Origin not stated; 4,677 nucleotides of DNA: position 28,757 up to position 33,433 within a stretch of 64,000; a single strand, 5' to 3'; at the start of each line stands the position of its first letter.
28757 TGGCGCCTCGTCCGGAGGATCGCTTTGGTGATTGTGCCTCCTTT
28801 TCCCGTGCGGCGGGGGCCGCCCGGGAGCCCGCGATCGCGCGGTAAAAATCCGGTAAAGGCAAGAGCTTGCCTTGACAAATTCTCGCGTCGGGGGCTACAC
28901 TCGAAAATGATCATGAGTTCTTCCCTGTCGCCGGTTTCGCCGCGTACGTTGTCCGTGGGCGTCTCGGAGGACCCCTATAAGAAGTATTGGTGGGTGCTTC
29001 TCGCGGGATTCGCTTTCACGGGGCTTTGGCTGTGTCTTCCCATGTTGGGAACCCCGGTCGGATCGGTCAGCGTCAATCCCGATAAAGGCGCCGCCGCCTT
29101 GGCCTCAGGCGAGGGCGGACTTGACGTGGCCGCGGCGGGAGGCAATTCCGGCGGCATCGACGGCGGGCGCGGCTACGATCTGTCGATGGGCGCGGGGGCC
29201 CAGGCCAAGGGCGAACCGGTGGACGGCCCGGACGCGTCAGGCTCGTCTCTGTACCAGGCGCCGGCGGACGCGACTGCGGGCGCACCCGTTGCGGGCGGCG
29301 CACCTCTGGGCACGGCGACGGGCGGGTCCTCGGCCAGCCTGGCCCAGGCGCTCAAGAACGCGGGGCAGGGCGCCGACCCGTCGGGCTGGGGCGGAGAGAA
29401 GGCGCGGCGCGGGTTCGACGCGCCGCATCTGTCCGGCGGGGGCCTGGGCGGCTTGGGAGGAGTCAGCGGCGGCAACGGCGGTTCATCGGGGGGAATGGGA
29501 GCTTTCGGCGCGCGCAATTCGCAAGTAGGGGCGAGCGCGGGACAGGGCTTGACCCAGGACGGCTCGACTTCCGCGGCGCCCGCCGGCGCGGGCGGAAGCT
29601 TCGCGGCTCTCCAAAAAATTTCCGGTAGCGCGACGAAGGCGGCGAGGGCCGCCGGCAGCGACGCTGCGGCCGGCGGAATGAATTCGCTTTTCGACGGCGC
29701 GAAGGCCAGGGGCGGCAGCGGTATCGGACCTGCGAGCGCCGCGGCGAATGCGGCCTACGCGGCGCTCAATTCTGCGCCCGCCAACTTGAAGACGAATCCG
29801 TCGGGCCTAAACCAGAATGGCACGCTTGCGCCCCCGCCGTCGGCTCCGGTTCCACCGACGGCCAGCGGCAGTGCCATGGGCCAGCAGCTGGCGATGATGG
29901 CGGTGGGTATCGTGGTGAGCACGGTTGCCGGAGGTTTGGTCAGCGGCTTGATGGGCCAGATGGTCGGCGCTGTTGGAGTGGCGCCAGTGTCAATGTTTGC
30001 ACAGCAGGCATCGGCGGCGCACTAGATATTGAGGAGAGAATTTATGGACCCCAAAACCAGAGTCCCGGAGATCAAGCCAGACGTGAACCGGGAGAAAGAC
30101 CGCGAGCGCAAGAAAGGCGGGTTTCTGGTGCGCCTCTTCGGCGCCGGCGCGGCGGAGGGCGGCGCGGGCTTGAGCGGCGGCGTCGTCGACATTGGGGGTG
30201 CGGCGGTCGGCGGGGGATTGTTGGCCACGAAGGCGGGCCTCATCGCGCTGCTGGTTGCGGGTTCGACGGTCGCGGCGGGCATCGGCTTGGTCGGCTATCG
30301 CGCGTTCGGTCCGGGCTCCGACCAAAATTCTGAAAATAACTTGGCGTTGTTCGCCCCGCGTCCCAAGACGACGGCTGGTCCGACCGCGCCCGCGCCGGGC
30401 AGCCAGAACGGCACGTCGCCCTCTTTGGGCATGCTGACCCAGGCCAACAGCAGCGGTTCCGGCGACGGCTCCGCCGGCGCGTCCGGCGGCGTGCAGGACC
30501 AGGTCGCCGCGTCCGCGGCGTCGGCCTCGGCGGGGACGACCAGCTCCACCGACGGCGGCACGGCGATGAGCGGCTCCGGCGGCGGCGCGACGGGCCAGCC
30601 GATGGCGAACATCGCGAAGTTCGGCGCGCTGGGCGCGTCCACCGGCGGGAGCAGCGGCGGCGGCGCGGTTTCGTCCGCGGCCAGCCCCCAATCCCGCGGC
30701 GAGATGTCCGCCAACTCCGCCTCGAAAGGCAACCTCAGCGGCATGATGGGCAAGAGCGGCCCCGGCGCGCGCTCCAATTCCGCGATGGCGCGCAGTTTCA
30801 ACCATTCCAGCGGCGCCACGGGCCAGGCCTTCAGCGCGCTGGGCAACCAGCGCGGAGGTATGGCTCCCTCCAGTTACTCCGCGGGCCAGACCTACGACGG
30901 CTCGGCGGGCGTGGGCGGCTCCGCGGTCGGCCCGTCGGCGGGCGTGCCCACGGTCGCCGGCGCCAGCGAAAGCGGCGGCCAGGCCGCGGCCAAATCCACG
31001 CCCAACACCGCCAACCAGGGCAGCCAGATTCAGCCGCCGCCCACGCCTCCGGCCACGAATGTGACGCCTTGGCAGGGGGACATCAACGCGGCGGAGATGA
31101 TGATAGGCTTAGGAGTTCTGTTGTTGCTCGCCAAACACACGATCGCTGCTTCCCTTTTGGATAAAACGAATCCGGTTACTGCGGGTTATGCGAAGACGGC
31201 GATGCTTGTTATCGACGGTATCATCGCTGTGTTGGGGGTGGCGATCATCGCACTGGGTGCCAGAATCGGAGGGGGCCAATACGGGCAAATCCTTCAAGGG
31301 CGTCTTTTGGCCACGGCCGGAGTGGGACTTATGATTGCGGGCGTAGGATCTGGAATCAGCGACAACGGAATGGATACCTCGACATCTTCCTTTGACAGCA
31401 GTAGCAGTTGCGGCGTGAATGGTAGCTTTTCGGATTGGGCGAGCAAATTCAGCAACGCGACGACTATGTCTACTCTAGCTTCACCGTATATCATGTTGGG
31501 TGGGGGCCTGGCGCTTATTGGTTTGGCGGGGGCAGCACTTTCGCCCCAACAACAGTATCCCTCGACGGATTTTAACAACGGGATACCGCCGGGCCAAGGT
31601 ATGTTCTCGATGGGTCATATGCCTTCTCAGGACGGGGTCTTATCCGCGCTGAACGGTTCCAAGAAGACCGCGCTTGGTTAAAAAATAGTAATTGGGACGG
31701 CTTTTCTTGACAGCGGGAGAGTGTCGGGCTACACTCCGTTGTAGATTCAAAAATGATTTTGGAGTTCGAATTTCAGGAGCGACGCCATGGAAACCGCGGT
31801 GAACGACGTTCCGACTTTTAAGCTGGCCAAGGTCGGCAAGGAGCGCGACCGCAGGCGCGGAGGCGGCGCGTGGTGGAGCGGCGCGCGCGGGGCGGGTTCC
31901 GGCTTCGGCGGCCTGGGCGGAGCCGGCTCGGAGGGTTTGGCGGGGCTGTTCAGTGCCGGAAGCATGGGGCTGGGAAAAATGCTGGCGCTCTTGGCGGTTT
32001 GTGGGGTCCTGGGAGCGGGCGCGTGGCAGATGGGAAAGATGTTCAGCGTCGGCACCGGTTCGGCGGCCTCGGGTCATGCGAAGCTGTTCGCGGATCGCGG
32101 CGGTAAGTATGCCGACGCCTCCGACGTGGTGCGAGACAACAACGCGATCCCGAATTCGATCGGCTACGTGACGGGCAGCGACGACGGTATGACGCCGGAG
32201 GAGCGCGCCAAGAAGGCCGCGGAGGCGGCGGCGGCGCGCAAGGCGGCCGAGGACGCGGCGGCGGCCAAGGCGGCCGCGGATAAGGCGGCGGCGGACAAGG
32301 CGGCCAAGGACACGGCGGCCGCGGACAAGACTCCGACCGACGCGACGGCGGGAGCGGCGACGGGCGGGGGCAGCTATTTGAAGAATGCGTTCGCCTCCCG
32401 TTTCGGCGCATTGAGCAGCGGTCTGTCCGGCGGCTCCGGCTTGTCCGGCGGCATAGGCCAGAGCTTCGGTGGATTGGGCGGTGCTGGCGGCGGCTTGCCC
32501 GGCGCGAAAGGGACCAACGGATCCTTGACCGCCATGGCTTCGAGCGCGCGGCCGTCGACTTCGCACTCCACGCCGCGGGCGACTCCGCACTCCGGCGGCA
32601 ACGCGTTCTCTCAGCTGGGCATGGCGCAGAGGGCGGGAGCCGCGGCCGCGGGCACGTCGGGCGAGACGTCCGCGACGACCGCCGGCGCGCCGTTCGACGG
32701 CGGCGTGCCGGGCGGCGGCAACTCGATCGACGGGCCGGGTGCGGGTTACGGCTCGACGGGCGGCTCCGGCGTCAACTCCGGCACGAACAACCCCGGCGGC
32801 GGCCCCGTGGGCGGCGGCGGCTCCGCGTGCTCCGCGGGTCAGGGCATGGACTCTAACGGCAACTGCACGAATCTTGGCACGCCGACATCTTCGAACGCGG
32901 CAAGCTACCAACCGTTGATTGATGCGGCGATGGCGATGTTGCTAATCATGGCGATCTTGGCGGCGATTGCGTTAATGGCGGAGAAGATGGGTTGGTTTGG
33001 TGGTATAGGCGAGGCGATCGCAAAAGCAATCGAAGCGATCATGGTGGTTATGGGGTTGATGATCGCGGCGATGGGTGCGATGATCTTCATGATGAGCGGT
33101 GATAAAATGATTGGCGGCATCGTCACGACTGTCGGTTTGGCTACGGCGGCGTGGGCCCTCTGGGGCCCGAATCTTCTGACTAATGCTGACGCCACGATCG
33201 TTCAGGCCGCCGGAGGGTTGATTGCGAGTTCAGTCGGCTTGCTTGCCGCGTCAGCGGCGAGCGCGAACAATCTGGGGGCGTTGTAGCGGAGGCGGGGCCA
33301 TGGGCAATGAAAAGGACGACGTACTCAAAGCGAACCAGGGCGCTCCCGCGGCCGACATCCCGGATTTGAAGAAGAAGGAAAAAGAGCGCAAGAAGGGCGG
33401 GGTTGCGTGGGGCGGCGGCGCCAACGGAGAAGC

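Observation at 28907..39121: Six-gene tandem array of paralogous Gly/Ser/Ala-rich membrane proteins with a shared domain plan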

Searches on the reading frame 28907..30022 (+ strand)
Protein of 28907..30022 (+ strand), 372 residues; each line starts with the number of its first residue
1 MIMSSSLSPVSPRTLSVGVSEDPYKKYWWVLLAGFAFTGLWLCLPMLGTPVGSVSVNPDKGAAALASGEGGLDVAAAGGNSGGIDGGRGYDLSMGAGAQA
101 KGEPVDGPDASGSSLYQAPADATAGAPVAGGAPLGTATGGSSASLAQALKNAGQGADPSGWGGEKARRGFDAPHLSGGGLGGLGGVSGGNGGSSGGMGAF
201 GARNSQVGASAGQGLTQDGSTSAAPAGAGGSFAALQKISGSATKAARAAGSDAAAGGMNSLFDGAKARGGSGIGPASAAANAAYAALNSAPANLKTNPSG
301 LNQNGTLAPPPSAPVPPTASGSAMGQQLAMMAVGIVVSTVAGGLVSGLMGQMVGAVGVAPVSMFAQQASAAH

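Call 6: search_protein_families(library=pfam, proteins=[window:28907-30022:+], max_evalue=0.1)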
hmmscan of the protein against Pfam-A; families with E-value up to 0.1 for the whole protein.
window:28907-30022:+ (372 aa): 0 families

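Call 7: search_protein_families(library=ncbifam, proteins=[window:28907-30022:+], max_evalue=0.1)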
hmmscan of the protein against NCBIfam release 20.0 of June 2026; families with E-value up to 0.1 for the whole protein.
window:28907-30022:+ (372 aa): 0 families

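Call 99: search_protein_families(library=padloc, proteins=[window:28907-30022:+], max_evalue=0.01)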
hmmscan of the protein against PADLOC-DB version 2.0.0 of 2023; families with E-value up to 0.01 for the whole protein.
window:28907-30022:+ (372 aa): 0 families

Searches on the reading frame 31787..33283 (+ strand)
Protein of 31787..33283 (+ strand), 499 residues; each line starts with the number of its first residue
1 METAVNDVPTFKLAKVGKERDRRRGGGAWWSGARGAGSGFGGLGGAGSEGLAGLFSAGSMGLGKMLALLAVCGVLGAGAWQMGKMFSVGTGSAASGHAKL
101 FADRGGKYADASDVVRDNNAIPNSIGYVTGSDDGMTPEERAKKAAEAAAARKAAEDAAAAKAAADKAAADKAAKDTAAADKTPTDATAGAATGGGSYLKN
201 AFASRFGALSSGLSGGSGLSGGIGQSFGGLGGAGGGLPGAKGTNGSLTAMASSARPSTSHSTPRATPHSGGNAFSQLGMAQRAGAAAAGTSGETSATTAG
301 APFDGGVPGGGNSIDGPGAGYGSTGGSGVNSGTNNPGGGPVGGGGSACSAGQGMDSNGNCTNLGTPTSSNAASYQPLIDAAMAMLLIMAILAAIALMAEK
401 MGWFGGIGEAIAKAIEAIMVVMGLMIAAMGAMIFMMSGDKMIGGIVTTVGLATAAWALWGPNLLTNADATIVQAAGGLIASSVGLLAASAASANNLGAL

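Call 6: search_protein_families(library=pfam, proteins=[window:31787-33283:+], max_evalue=0.1)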
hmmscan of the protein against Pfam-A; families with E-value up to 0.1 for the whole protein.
window:31787-33283:+ (499 aa): 0 families

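Call 7: search_protein_families(library=ncbifam, proteins=[window:31787-33283:+], max_evalue=0.1)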
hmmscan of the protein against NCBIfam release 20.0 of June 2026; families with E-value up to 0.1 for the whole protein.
window:31787-33283:+ (499 aa): 1 family
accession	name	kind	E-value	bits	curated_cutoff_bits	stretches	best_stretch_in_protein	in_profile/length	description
TIGR02794.1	tolA_full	equivalog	0.0061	15.8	59.45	1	140-195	197-254/362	cell envelope integrity protein TolA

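Call 99: search_protein_families(library=padloc, proteins=[window:31787-33283:+], max_evalue=0.01)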
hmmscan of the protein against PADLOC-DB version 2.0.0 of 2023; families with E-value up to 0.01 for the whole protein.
window:31787-33283:+ (499 aa): 0 families
